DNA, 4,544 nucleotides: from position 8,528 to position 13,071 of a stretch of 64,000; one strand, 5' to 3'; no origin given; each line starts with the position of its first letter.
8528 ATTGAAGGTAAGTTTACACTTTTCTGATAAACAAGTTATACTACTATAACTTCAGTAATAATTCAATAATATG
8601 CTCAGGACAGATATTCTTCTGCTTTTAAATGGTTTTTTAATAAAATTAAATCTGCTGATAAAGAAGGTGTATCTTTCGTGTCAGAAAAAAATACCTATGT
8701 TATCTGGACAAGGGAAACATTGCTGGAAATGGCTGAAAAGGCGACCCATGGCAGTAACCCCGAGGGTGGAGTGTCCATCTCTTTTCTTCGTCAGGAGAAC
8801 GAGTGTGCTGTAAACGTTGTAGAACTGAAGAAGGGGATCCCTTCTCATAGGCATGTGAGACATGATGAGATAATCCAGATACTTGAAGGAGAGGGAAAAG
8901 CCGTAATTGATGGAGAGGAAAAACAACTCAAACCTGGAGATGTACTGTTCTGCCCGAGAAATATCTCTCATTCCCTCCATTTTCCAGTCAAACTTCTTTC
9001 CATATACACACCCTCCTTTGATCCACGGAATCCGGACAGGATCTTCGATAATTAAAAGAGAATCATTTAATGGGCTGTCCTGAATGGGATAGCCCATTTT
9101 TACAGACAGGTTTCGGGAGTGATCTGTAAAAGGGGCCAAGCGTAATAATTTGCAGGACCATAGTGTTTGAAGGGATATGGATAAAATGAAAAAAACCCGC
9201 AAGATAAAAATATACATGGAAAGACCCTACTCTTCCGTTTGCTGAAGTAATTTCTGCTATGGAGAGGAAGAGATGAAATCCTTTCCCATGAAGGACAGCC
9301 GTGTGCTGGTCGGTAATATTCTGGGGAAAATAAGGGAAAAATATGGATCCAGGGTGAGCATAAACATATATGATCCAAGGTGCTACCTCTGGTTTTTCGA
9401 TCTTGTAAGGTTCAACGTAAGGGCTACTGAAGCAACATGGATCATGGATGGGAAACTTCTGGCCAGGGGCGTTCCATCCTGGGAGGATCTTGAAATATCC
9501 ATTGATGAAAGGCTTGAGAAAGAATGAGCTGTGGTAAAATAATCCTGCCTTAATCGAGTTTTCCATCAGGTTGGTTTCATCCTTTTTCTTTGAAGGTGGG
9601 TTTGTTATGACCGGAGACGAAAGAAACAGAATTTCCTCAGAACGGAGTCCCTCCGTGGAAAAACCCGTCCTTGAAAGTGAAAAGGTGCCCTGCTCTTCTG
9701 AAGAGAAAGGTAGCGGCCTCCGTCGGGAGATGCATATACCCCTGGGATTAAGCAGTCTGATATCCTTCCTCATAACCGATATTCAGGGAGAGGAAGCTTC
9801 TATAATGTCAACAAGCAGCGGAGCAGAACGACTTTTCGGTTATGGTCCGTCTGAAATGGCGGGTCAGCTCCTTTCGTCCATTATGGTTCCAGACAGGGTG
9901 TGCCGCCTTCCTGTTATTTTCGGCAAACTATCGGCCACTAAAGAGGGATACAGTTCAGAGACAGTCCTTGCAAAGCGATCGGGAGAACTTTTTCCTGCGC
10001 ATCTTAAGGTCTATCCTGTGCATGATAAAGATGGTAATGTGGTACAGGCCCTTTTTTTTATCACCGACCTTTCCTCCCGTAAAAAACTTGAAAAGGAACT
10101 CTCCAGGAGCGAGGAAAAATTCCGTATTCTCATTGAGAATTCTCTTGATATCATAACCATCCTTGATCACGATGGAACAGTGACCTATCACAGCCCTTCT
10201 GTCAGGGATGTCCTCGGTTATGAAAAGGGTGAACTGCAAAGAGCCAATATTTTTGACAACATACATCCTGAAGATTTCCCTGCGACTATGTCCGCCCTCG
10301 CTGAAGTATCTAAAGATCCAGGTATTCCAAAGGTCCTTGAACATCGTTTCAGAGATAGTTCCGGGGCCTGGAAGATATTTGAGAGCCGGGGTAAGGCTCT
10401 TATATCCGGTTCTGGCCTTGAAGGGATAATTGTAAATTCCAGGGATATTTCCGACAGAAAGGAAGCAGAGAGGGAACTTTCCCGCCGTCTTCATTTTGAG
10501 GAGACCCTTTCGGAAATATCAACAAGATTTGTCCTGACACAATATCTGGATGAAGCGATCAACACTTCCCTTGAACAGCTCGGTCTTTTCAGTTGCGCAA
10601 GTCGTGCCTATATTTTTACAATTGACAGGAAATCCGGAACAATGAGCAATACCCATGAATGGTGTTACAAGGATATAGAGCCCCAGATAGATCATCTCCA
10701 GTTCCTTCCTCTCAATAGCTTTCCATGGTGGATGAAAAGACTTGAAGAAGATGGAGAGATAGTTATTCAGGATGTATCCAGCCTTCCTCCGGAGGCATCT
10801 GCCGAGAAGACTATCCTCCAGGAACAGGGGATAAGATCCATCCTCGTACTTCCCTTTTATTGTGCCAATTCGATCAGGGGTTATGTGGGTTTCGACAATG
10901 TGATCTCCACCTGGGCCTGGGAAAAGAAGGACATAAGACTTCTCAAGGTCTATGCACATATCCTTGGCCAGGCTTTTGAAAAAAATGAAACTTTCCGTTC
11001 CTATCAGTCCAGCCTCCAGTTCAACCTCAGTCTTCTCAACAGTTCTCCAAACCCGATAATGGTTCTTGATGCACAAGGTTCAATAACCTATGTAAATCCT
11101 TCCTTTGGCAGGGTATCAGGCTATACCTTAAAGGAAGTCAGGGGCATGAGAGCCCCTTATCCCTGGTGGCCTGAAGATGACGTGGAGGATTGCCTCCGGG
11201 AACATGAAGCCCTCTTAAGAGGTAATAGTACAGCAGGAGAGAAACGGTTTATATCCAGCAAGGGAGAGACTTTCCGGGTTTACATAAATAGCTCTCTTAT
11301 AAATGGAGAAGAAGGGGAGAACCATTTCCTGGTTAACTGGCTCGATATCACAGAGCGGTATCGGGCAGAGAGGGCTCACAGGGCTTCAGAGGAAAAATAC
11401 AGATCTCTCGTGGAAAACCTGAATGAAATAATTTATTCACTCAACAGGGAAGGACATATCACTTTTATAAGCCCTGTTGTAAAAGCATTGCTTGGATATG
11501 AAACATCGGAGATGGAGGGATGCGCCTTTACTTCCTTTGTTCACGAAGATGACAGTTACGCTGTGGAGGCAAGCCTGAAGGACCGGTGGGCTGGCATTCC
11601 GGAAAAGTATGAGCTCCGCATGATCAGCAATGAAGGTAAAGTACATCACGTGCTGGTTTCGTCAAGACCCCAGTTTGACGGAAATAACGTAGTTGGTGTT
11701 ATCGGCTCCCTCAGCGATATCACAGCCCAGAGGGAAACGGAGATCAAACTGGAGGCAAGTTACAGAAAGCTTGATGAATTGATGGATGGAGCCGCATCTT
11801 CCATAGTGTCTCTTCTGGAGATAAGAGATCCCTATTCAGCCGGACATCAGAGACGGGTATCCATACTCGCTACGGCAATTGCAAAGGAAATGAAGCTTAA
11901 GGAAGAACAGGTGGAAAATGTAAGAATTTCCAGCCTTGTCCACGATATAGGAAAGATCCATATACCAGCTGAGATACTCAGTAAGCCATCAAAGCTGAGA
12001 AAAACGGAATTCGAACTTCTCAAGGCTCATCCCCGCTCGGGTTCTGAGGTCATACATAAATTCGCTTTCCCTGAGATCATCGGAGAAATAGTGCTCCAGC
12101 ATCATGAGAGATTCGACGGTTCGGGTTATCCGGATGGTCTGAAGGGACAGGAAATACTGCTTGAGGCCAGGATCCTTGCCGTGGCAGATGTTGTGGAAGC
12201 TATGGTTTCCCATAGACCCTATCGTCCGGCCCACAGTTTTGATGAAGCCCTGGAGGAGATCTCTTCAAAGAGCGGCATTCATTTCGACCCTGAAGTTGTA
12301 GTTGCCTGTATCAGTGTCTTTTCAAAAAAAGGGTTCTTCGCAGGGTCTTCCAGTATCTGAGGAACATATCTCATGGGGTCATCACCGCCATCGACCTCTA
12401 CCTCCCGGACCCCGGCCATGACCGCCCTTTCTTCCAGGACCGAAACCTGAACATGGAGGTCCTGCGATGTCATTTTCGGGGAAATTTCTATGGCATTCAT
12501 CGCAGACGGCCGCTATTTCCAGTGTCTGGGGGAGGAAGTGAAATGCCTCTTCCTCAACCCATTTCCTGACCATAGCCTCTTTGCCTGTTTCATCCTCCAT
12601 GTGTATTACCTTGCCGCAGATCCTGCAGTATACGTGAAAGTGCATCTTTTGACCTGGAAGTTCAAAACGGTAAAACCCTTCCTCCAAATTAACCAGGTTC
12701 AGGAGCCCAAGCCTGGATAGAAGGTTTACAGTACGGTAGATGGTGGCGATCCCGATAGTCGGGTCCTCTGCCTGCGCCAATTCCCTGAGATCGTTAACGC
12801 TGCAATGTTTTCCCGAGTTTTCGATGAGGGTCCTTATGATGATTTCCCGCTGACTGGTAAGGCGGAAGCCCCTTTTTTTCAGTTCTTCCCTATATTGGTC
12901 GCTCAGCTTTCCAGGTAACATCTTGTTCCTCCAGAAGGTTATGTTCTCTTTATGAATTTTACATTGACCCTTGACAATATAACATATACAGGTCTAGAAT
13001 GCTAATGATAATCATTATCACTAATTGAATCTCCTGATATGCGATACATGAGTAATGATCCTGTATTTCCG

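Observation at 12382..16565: Fur-family-gated ORP-like module of unknown function: DUF5320, two MinD-type [4Fe-4S] ATPases, a NifX-fold protein and two ferredoxins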

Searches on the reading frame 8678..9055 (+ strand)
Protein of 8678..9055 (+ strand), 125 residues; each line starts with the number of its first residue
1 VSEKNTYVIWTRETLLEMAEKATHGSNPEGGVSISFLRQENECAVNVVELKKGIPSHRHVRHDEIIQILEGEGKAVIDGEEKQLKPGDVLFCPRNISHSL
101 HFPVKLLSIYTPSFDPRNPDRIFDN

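Call 90: search_protein_families(library=pfam, proteins=[window:8678-9055:+], max_evalue=0.001)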
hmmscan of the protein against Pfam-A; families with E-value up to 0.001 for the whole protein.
window:8678-9055:+ (125 aa): 5 families
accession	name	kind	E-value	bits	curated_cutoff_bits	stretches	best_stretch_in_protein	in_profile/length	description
PF07883.17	Cupin_2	-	1e-12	48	27.2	1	49-109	4-69/70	Cupin domain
PF02311.25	AraC_binding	-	1.9e-06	28.1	21.1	1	56-103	18-64/135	AraC-like ligand binding domain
PF05899.18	Cupin_3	-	2.1e-05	24.5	23.5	1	60-96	23-60/74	EutQ-like cupin domain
PF06249.18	EutQ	-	0.00017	21.8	21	1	44-99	78-132/152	Ethanolamine utilisation protein EutQ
PF00190.28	Cupin_1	-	0.00078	19.5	22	1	54-99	46-98/151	Cupin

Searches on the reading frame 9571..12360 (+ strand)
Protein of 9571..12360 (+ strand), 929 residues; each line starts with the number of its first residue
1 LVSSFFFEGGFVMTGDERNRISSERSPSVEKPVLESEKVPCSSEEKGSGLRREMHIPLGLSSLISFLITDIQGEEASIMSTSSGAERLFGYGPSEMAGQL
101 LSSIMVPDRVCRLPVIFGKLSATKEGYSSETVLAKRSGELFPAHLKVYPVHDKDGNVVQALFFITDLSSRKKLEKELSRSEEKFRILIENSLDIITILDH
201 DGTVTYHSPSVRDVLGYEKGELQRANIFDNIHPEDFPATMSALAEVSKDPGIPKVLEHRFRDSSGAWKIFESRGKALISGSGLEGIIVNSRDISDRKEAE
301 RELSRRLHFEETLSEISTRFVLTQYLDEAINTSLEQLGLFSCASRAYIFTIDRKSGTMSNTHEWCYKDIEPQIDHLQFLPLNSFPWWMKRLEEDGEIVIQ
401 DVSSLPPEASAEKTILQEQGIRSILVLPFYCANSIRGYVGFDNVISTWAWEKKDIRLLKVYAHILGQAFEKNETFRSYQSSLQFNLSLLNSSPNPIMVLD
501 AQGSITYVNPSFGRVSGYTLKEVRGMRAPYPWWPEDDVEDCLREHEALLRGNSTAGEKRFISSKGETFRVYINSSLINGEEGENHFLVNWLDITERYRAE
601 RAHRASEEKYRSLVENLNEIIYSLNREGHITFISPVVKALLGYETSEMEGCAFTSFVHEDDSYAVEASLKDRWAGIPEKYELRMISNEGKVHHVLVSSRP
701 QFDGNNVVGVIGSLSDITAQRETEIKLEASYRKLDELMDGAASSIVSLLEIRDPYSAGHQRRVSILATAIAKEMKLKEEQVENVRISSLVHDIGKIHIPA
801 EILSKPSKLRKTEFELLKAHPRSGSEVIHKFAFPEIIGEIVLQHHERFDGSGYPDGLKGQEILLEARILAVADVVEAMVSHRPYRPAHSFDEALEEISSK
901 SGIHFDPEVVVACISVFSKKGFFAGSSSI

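Call 3: search_protein_families(library=pfam, proteins=[window:9571-12360:+], max_evalue=0.01)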
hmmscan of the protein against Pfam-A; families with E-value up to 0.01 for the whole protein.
window:9571-12360:+ (929 aa): 10 families
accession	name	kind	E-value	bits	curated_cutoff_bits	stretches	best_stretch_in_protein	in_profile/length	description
PF13426.13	PAS_9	-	3.1e-42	143.5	27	4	66-168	4-102/103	PAS domain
PF13487.12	HD_5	-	2.7e-40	138.3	27.2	1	746-909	4-170/170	HD domain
PF00989.32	PAS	-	1.3e-39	135.2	22.6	4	487-593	5-113/113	PAS fold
PF08447.18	PAS_3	-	3.1e-36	123.9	25.6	4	205-278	2-76/89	PAS fold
PF08448.16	PAS_4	-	9.6e-35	119.6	23.1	4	489-598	1-110/110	PAS fold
PF13188.13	PAS_8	-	9.7e-22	76.5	21.8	3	487-541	5-55/65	PAS domain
PF01966.28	HD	-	3.9e-21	75.9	22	1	758-878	3-116/116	HD domain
PF01590.32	GAF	-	0.00027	21.9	22.4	1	326-468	2-132/133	GAF domain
PF14598.12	PAS_11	-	0.00056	20.3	25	0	624-670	8-54/109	PAS domain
PF08668.18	HDOD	-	0.00095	19.1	22.9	1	758-846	97-195/196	HDOD domain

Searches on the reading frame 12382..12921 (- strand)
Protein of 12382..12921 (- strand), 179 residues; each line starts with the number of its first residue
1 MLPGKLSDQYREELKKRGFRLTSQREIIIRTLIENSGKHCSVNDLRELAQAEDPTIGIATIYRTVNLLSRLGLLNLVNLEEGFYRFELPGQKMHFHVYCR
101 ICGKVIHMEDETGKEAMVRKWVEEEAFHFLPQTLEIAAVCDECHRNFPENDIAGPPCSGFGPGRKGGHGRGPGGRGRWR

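Call 3: search_protein_families(library=pfam, proteins=[window:12382-12921:-], max_evalue=0.01)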
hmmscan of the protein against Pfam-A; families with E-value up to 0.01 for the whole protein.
window:12382-12921:- (179 aa): 2 families
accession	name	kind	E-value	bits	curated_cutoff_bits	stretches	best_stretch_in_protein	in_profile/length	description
PF01475.25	FUR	-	3.9e-25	88.8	23.1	1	16-135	1-119/121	Ferric uptake regulator family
PF18439.7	zf_UBZ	-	0.0063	16.6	25.6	0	139-151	4-16/32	Ubiquitin-Binding Zinc Finger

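Call 4: search_protein_families(library=ncbifam, proteins=[window:12382-12921:-], max_evalue=0.01)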
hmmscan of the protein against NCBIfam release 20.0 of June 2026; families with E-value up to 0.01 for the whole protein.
window:12382-12921:- (179 aa): 9 families
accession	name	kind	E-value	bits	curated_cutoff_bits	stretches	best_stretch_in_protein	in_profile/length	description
NF051892.1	TransRegFurBacil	equivalog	4.8e-27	94.8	220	1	8-145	6-145/149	ferric iron uptake transcriptional regulator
NF052545.1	TransRegPerRClab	equivalog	4.6e-18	65.5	180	1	11-145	5-136/138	transcriptional regulator PerR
NF006999.0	PRK09462.1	equivalog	2.4e-16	59.6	146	1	11-124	5-117/148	ferric iron uptake transcriptional regulator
NF051891.1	TransRegFurHelico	equivalog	5.3e-15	55.6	200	1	8-145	12-147/148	ferric iron uptake transcriptional regulator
NF045678.1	TransRegIrrA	equivalog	3.6e-10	39.9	150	1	9-110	8-108/138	iron response transcriptional regulator IrrA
NF008646.0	PRK11639.1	equivalog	2.6e-09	37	167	1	12-144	15-147/171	zinc uptake transcriptional repressor Zur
NF045677.1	FeRespRegIrr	equivalog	9e-09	35.5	170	1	12-110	2-99/127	Fur family transcriptional regulator Irr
NF047462.1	FUR_perox_PerRA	exception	6e-07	30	200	1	11-125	9-121/142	peroxide-responsive transcriptional repressor PerRA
NF047406.1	TransRegPerRTherm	equivalog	1.3e-06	28.7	200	1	20-145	5-127/130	manganese-dependent transcriptional regulator PerR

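Call 60: find_homologous_proteins(query=window:12382-12918:-, max_evalue=1e-8)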
Query window:12382-12918:- (178 aa): 18 proteins with E <= 1e-8 among 121 candidates.
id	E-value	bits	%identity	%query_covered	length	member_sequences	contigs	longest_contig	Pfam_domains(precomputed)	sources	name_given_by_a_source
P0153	9.5e-117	405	96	100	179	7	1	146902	PF01475.26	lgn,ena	-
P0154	5.1e-92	325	82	86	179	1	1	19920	PF01475.26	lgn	-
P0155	1.9e-86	307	75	86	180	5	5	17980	PF01475.26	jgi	jgi:Fur family ferric uptake transcriptional regulator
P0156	3.2e-86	306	79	90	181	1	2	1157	PF01475.26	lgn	-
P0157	8.6e-68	246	65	87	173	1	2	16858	PF01475.26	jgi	jgi:Fur family ferric uptake transcriptional regulator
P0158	1.6e-67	245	63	88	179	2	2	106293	PF01475.26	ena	-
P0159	3.5e-49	185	59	76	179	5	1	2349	PF01475.26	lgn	-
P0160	4.6e-49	185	59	76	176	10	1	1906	PF01475.26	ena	-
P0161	6.1e-49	184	57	76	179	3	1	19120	PF01475.26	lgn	-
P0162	7.0e-49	184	59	76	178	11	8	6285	PF01475.26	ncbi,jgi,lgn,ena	-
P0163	7.0e-49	184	56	76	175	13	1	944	PF01475.26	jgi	jgi:Fur family ferric uptake transcriptional regulator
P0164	1.6e-48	183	60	75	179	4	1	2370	PF01475.26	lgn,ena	-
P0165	8.1e-48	181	57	76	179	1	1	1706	PF01475.26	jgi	jgi:Fur family ferric uptake transcriptional regulator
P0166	4.2e-47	178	55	77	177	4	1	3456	PF01475.26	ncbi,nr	ncbi:MAG: Fur family transcriptional regulator [Thermovirgaceae bacterium]|nr:Fur family transcripti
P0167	7.4e-47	178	57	76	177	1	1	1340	PF01475.26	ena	-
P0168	1.4e-20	92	39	75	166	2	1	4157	PF01475.26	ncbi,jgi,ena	-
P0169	4.5e-16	77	37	75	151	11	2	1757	PF01475.26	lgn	-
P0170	1.7e-14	72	33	79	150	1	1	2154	PF01475.26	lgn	-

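Call 62: find_encoding_contigs(protein=P0161, flank=7000, max_places=1)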
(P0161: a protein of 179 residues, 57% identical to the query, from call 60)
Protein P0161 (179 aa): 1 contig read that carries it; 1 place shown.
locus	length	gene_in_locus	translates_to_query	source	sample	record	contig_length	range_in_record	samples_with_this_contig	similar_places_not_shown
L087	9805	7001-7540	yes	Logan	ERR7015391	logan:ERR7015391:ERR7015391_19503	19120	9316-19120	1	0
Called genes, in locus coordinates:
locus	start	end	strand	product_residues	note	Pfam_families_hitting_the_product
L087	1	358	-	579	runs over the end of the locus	PF02730:AFOR_N, PF01314:AFOR_C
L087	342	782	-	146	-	PF13484:Fer4_16 (faint), PF00037:Fer4 (faint), PF12837:Fer4_6 (faint), PF13237:Fer4_10 (weak), PF13247:Fer4_11 (weak), PF12797:Fer4_2 (weak), PF13187:Fer4_9 (weak), PF12838:Fer4_7 (weak), +6 more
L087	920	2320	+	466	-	PF01134:GIDA (faint), PF01266:DAO (faint), PF07992:Pyr_redox_2, PF13434:Lys_Orn_oxgnase (faint), PF13738:Pyr_redox_3, PF00070:Pyr_redox, PF02852:Pyr_redox_dim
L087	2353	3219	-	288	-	PF00480:ROK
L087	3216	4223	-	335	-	PF00724:Oxidored_FMN, PF01207:Dus (faint)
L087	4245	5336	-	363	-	PF01926:MMR_HSR1, PF02824:TGS (weak), PF06071:YchF-GTPase_C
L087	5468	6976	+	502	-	PF13600:DUF4140 (weak), PF13598:DUF4139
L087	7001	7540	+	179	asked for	PF01475:FUR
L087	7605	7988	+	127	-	-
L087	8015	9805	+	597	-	?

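Call 63: find_encoding_contigs(protein=P0158, flank=7000, max_places=1)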
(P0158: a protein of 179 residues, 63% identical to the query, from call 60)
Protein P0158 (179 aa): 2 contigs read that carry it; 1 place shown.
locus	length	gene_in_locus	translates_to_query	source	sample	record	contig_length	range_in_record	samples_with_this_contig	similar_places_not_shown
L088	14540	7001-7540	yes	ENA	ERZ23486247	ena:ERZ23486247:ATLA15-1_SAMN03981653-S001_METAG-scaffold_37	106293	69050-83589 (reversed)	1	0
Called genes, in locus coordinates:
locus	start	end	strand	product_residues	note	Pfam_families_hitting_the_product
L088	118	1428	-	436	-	PF01232:Mannitol_dh, PF08125:Mannitol_dh_C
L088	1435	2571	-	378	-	PF16257:UxaE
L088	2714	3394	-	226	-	-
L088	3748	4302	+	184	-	PF02525:Flavodoxin_2, PF03358:FMN_red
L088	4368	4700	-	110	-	PF02579:Nitro_FeMo-Co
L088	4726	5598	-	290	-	PF01656:CbiA, PF10609:ParA (faint), PF12838:Fer4_7 (faint), PF13484:Fer4_16 (faint), PF00037:Fer4 (weak), PF12837:Fer4_6 (weak), PF13237:Fer4_10, PF14697:Fer4_21, +2 more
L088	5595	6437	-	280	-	PF01656:CbiA, PF10609:ParA (weak), PF00037:Fer4 (weak), PF14697:Fer4_21, PF12838:Fer4_7 (weak), PF13187:Fer4_9 (weak), PF00037:Fer4 (weak), PF12837:Fer4_6 (weak), +3 more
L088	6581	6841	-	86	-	PF17253:DUF5320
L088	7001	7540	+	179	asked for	PF01475:FUR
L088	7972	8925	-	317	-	PF00389:2-Hacid_dh, PF02826:2-Hacid_dh_C, PF03446:NAD_binding_2, PF07991:KARI_N (weak)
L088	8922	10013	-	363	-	PF00871:Acetate_kinase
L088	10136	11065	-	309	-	PF01515:PTA_PTB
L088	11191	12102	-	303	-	PF01515:PTA_PTB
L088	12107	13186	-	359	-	PF00871:Acetate_kinase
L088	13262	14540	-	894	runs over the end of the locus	PF04392:ABC_sub_bind (weak), PF00989:PAS (weak), PF08448:PAS_4, PF13188:PAS_8 (weak), PF13426:PAS_9 (weak), PF01966:HD, PF13487:HD_5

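Call 64: find_encoding_contigs(protein=P0162, flank=7000, max_places=2)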
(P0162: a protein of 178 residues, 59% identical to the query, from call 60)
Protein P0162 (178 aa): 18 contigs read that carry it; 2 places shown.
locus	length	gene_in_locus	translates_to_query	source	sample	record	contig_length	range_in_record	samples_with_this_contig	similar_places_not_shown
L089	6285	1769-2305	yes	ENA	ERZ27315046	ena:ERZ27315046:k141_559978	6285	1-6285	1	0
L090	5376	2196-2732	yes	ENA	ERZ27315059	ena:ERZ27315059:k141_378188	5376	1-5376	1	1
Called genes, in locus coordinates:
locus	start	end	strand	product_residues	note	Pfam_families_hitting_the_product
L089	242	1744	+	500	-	PF13600:DUF4140 (weak), PF13598:DUF4139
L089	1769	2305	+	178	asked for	PF01475:FUR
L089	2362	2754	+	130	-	-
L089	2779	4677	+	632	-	PF02922:CBM_48, PF00128:Alpha-amylase (weak), PF02806:Alpha-amylase_C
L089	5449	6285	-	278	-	?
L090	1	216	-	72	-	?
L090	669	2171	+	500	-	PF13600:DUF4140 (weak), PF13598:DUF4139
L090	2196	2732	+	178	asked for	PF01475:FUR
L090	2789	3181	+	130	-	-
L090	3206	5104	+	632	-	PF02922:CBM_48, PF00128:Alpha-amylase (weak), PF02806:Alpha-amylase_C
